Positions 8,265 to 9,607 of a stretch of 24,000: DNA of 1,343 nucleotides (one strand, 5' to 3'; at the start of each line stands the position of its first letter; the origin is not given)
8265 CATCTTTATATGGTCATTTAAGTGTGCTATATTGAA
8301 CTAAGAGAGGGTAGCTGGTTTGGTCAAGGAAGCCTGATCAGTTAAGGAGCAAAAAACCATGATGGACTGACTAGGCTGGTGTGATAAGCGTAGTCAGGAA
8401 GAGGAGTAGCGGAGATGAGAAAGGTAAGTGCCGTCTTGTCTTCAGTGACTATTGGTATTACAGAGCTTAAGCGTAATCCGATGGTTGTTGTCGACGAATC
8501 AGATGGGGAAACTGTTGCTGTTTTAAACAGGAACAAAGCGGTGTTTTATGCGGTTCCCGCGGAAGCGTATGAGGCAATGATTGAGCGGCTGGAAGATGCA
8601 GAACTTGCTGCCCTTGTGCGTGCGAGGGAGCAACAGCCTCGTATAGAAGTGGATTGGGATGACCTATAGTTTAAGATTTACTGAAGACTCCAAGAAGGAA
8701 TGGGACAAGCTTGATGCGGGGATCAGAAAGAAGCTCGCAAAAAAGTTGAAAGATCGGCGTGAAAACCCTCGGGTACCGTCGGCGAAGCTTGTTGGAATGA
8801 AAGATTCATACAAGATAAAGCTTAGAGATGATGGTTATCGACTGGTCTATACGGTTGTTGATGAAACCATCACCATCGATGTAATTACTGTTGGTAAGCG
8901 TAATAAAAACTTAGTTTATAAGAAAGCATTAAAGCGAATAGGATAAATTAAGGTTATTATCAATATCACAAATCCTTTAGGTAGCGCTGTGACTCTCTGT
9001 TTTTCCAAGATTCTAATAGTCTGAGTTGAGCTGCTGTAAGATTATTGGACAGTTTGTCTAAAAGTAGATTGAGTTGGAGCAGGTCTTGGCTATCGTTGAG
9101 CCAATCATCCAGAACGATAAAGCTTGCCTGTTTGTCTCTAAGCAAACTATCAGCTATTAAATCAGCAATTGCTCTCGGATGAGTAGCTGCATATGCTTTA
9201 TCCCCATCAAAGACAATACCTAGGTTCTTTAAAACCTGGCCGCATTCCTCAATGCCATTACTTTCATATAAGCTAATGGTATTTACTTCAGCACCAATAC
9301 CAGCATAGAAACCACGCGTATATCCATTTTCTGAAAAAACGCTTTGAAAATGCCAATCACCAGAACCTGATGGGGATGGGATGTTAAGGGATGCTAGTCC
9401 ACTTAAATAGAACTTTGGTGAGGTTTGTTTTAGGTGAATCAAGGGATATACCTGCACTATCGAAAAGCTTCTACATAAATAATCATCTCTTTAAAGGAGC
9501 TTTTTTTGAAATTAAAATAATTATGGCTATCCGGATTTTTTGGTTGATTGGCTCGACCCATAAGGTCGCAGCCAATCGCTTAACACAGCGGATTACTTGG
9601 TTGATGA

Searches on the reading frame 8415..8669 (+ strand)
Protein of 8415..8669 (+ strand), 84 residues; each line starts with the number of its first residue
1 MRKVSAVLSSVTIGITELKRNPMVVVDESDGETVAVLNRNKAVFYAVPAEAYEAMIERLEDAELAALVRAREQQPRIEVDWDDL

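Call 61: search_protein_families(library=pfam, max_evalue=0.01, proteins=[window:8415-8669:+])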
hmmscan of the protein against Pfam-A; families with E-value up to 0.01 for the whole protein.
window:8415-8669:+ (84 aa): 1 family
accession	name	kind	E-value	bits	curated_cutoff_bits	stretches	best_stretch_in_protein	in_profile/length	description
PF02604.26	PhdYeFM_antitox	-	5.1e-09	36.2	29.8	1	12-74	3-66/74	Antitoxin Phd_YefM, type II toxin-antitoxin system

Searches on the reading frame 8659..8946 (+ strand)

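Call 61: search_protein_families(library=pfam, max_evalue=0.01, proteins=[window:8659-8946:+])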
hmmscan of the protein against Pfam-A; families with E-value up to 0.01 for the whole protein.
window:8659-8946:+ (95 aa): 2 families
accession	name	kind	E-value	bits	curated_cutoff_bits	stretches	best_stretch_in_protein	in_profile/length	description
PF05016.21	ParE_toxin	-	3.5e-11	44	23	1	5-84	1-88/89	ParE toxin of type II toxin-antitoxin system, parDE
PF15781.12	ParE-like_toxin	-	0.00017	21.9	28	1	8-82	4-80/87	ParE-like toxin of type II bacterial toxin-antitoxin system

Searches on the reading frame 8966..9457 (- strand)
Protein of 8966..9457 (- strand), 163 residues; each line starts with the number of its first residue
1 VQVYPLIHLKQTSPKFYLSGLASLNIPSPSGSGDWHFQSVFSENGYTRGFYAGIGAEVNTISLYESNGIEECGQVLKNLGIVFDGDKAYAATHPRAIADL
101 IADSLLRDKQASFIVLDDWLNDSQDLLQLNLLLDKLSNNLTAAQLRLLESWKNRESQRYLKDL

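Call 61: search_protein_families(library=pfam, max_evalue=0.01, proteins=[window:8966-9457:-])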
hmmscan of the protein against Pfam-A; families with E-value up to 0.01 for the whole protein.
window:8966-9457:- (163 aa): 0 families

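Call 82: search_protein_families(library=padloc, max_evalue=0.001, proteins=[window:8966-9457:-])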
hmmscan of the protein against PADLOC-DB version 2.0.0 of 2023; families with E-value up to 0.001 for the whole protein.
window:8966-9457:- (163 aa): 3 families
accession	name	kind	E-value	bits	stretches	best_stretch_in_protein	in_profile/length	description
PDLC02280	AbiEi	-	2.6e-36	123.2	1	8-156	3-151/153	AbiEi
PDLC02285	AbiEi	-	5.6e-07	28.1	1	17-125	4-95/128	AbiEi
PDLC02284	AbiEi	-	6.8e-06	24.5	1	17-114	3-88/138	AbiEi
